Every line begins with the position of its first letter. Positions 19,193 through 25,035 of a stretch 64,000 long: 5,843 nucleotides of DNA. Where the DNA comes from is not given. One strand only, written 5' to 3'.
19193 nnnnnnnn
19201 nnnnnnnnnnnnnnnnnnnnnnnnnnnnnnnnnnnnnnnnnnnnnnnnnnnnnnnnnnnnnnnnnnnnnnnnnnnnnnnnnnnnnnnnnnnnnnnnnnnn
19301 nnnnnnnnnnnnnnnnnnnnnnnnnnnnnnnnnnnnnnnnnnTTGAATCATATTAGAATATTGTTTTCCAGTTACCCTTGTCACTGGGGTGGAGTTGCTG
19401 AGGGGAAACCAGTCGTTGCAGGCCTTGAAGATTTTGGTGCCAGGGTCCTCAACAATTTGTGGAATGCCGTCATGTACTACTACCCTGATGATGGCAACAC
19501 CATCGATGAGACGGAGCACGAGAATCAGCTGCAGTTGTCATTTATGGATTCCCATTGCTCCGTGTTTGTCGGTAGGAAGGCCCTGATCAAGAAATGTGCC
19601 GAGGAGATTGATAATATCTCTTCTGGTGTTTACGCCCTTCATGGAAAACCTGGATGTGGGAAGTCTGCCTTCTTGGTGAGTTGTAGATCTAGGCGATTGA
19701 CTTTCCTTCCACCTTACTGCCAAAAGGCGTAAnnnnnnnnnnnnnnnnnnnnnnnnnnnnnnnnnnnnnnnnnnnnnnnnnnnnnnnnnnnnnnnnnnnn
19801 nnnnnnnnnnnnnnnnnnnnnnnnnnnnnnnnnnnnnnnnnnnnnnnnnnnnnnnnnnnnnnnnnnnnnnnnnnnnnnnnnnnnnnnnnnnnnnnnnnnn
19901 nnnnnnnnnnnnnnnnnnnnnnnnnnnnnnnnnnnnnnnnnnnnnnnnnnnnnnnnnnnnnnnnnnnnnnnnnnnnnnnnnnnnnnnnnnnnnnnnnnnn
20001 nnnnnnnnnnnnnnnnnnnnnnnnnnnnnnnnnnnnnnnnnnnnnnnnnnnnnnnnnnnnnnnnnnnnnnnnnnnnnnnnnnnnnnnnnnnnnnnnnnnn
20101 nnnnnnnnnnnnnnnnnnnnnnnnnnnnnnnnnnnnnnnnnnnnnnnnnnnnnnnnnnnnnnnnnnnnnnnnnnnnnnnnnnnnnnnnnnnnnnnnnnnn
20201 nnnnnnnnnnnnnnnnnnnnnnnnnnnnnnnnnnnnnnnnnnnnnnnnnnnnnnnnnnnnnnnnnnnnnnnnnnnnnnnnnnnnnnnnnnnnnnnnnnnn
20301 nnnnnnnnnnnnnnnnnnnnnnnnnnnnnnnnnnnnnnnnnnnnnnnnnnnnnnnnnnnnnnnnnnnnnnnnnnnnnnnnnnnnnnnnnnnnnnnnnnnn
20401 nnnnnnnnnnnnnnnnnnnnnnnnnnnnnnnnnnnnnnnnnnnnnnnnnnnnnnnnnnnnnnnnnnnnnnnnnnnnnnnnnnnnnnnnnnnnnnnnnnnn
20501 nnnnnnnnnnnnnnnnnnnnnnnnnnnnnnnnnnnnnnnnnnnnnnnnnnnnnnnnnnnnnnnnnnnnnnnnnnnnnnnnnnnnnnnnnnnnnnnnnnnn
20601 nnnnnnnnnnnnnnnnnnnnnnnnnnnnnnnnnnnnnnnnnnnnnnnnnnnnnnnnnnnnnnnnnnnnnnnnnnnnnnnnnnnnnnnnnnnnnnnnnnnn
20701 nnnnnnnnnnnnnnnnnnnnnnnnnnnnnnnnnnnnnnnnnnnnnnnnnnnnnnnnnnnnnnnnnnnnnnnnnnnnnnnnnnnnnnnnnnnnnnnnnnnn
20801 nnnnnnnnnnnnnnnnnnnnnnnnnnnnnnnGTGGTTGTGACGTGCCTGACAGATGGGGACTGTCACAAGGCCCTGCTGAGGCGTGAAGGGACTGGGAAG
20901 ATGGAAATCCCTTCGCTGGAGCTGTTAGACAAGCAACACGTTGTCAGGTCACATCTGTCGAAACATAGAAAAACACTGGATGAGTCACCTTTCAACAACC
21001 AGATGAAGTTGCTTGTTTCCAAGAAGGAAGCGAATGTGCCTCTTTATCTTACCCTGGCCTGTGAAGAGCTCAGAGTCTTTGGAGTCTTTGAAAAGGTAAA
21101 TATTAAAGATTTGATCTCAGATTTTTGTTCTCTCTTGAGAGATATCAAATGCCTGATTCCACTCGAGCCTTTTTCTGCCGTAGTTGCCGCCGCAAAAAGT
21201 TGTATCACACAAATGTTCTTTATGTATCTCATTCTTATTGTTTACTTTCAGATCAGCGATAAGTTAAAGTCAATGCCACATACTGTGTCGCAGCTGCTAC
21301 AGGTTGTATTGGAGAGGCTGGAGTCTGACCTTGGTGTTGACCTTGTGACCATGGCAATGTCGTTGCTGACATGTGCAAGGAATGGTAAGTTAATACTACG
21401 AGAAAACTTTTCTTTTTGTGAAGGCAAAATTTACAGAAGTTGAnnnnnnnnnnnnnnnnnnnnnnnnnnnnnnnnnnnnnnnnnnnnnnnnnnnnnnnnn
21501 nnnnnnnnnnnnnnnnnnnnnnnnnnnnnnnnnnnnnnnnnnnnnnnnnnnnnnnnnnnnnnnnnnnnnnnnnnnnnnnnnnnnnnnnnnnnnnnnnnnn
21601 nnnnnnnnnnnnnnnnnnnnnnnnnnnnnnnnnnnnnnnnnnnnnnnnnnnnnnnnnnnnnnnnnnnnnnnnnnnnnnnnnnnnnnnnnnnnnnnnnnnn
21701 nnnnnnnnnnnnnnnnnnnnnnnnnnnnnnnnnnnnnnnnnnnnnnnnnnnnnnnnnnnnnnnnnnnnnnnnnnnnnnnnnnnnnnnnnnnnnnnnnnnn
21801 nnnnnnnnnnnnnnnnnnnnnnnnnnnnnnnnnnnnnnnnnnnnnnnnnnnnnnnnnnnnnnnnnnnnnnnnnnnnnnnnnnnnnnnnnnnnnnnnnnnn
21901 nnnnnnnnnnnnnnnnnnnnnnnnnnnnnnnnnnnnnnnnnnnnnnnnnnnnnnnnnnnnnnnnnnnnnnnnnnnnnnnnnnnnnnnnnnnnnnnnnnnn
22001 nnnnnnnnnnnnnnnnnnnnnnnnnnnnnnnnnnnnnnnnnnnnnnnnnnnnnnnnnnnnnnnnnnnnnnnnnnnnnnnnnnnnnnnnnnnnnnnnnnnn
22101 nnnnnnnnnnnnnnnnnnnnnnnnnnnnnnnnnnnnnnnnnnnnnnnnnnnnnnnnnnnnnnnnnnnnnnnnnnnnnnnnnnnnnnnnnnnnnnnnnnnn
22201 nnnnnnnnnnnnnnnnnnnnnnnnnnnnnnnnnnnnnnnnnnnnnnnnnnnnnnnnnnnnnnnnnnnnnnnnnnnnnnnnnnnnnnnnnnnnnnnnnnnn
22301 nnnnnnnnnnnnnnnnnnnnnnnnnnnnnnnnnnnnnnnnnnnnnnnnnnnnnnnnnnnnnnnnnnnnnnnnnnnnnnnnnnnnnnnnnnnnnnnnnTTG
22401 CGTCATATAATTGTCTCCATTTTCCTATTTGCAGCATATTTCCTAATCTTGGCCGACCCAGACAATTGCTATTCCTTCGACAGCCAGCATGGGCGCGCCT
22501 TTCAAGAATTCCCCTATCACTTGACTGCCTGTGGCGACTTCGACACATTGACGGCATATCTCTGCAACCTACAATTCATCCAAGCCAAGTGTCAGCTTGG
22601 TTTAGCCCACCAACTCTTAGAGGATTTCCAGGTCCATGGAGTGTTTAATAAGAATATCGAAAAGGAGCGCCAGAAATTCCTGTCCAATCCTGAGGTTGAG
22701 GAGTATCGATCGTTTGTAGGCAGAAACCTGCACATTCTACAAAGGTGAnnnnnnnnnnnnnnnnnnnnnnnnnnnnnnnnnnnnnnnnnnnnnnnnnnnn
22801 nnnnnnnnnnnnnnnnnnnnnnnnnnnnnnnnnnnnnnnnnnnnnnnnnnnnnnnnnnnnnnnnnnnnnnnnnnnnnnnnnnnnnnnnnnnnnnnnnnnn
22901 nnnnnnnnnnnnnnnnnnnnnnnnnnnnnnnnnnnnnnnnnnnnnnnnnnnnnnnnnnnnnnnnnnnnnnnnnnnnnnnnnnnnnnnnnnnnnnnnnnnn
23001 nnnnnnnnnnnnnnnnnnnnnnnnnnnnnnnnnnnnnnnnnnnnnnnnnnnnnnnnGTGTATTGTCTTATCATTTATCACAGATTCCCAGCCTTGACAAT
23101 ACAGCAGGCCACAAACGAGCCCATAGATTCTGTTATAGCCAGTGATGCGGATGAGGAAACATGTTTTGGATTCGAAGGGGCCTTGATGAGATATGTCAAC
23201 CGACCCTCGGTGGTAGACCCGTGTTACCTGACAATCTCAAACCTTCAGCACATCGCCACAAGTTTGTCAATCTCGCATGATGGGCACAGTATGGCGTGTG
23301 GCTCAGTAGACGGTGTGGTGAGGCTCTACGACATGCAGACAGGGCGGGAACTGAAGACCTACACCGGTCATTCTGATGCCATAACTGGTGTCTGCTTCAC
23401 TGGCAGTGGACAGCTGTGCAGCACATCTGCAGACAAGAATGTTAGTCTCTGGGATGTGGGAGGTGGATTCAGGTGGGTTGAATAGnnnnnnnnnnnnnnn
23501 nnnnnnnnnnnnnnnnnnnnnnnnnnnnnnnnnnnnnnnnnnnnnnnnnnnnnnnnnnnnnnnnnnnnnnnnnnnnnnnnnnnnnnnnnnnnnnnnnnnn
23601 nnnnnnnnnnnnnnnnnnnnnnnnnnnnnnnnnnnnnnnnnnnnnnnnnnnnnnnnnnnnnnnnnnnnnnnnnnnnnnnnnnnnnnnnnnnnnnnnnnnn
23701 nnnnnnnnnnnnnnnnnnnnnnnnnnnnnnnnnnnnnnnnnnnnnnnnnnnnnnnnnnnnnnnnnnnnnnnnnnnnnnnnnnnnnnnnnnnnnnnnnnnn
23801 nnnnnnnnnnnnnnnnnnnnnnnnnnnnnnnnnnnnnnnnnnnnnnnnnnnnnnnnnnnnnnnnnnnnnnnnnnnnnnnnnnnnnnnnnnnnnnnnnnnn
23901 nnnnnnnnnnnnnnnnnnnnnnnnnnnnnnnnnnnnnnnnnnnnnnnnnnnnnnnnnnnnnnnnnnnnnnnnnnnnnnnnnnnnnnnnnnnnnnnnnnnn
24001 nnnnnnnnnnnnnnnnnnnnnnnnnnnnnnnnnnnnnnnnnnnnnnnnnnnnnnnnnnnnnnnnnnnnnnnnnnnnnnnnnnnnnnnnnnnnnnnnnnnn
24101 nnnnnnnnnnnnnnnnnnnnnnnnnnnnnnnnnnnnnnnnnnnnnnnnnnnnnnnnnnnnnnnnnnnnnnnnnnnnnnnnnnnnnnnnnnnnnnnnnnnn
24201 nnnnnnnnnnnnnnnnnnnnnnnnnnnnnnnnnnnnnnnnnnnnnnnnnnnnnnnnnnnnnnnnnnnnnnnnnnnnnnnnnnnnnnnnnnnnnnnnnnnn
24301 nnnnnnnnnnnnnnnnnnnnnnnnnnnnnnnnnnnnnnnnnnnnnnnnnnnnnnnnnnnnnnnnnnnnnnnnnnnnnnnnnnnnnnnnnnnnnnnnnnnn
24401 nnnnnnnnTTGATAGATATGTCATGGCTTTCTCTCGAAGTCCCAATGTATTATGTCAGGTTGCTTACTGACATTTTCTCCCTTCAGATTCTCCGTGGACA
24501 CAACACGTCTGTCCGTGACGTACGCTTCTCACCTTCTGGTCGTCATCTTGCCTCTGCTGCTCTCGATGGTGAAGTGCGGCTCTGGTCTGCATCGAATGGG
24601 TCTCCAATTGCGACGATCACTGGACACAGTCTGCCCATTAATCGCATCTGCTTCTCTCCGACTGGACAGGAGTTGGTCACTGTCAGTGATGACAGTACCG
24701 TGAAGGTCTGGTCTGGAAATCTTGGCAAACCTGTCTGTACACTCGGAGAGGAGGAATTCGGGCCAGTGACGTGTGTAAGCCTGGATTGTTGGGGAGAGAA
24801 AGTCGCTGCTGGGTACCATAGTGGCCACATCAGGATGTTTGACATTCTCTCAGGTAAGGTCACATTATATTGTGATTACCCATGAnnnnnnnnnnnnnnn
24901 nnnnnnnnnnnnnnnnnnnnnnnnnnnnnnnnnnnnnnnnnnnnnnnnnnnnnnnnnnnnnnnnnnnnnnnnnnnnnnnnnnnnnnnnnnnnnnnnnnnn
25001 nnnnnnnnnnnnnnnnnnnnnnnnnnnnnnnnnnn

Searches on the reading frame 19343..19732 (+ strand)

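Call 21: search_protein_families(library=pfam, proteins=[window:19343-19732:+], max_evalue=0.01)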
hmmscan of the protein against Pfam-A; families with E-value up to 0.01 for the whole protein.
window:19343-19732:+ (129 aa): 1 family
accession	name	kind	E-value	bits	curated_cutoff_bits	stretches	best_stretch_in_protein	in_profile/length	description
PF20703.3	nSTAND1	-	0.00062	19.9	27.1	1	66-111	7-50/379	Novel STAND NTPase 1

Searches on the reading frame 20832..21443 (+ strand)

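Call 21: search_protein_families(library=pfam, proteins=[window:20832-21443:+], max_evalue=0.01)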
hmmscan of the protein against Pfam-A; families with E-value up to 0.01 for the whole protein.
window:20832-21443:+ (203 aa): 1 family
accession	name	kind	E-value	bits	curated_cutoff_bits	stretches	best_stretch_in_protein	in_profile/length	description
PF25469.1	HTH_NWD1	-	0.0073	16.7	27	0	146-185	10-49/125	NWD1-like, winged helix-turn-helix domain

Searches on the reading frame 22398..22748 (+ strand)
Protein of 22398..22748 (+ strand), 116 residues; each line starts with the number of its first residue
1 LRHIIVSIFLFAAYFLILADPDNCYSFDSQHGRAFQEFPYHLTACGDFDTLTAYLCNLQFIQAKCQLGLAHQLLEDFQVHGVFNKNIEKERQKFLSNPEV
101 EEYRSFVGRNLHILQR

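Call 21: search_protein_families(library=pfam, proteins=[window:22398-22748:+], max_evalue=0.01)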
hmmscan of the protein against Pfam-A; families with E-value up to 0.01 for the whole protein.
window:22398-22748:+ (116 aa): 1 family
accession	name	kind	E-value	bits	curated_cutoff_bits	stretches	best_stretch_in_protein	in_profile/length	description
PF17908.6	APAF1_C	-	6e-06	26.7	22.8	1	34-115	31-104/135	APAF-1 helical domain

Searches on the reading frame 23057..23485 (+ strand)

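Call 21: search_protein_families(library=pfam, proteins=[window:23057-23485:+], max_evalue=0.01)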
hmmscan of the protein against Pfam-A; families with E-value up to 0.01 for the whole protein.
window:23057-23485:+ (142 aa): 30 families (the best 25 are shown)
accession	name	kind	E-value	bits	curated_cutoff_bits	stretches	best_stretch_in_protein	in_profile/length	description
PF25173.1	Beta-prop_WDR3_1st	-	3.5e-15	56.6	154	1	59-136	24-102/184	WDR3 first beta-propeller domain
PF25174.1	Beta-prop_THOC3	-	2.8e-14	53.2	305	1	67-134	5-76/272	THOC3 beta-propeller domain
PF00400.38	WD40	-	8.2e-14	51.9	27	2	97-133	2-39/39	WD domain, G-beta repeat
PF24814.1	WD40_Prp19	-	6.2e-11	42.3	320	1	67-134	138-206/281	Prp19 WD40 domain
PF24817.1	WD40_WDHD1_1st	-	8e-11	42.1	109.9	1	66-134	88-157/291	WDHD1 first WD40 domain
PF23342.1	WDR90_beta-prop_4th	-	2e-09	37.5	50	1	61-135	237-310/312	WDR90, 4th beta-propeller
PF24807.1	WD40_CDC20-Fz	-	2.6e-09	37.3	200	1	58-134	45-120/292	CDC20/Fizzy WD40 domain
PF23389.1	Beta-prop_WDR19_1st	-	2.2e-08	34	27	1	63-136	80-153/325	WDR19 first beta-propeller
PF23414.1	Beta-prop_EML_2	-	3.5e-08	33.6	90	1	19-134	38-153/266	Echinoderm microtubule-associated protein second beta-propeller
PF25175.1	Beta-prop_WDR5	-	7.7e-08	32.4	250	1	77-137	107-168/296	WDR5 beta-propeller domain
PF25172.1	Beta-prop_WDR3_2nd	-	7.8e-08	32.3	140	1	68-134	179-246/293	WDR3 second beta-propeller domain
PF25047.1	Beta-prop_TEP1_2nd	-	3.4e-07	30.1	89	1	79-136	150-206/255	TEP-1 second beta-propeller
PF25391.1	WD40_Gbeta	-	4.8e-07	29.5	150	1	68-133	188-254/340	G protein beta WD-40 repeat protein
PF24782.2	WD40_MABP1-WDR62_2nd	-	5.5e-07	29.3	290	1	72-133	278-340/341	MABP1/WDR62 second WD40 domain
PF23869.1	Beta-prop_WDR75_1st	-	7.1e-07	29.2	45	1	72-134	2-65/292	WD repeat-containing protein 75 first beta-propeller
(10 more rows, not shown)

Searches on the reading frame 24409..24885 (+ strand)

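Call 21: search_protein_families(library=pfam, proteins=[window:24409-24885:+], max_evalue=0.01)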
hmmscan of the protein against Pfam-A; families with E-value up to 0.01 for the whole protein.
window:24409-24885:+ (158 aa): 40 families (the best 25 are shown)
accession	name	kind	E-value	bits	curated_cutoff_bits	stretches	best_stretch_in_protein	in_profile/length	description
PF00400.38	WD40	-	1.3e-27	95.4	27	2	64-102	1-39/39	WD domain, G-beta repeat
PF25173.1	Beta-prop_WDR3_1st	-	1.3e-22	80.9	154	2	26-108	65-147/184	WDR3 first beta-propeller domain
PF25174.1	Beta-prop_THOC3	-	1.1e-19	71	305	1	31-151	1-122/272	THOC3 beta-propeller domain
PF24817.1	WD40_WDHD1_1st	-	6e-19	68.8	109.9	2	63-151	75-162/291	WDHD1 first WD40 domain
PF24814.1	WD40_Prp19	-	1.7e-18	67.1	320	1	26-151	43-169/281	Prp19 WD40 domain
PF25175.1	Beta-prop_WDR5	-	4.5e-18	66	250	1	28-151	6-128/296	WDR5 beta-propeller domain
PF25168.1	Beta-prop_WDR36-Utp21_2nd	-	2e-15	57.4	84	2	27-67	235-275/335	WDR36/Utp21 second beta-propeller domain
PF24105.1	Beta-prop_CAF1B_HIR1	-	3.7e-15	56.2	80.5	2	24-102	122-200/383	CAF1B/HIR1 beta-propeller domain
PF25172.1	Beta-prop_WDR3_2nd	-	9.2e-15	55.1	140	2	27-102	212-287/293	WDR3 second beta-propeller domain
PF24807.1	WD40_CDC20-Fz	-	1.3e-13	51.4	200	1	25-110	128-216/292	CDC20/Fizzy WD40 domain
PF24805.1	EIF3I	-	1.7e-13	50.8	200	1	27-112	5-90/324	EIF3I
PF25391.1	WD40_Gbeta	-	9.5e-13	48.3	150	1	28-149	180-302/340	G protein beta WD-40 repeat protein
PF23414.1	Beta-prop_EML_2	-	1.1e-12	48.4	90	2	28-87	77-137/266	Echinoderm microtubule-associated protein second beta-propeller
PF12894.13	ANAPC4_WD40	-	5.1e-12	46.3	22.9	1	30-72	36-78/91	Anaphase-promoting complex subunit 4 WD40 domain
PF24796.1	WDR55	-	1.4e-11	44.4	200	1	32-148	7-126/296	WDR55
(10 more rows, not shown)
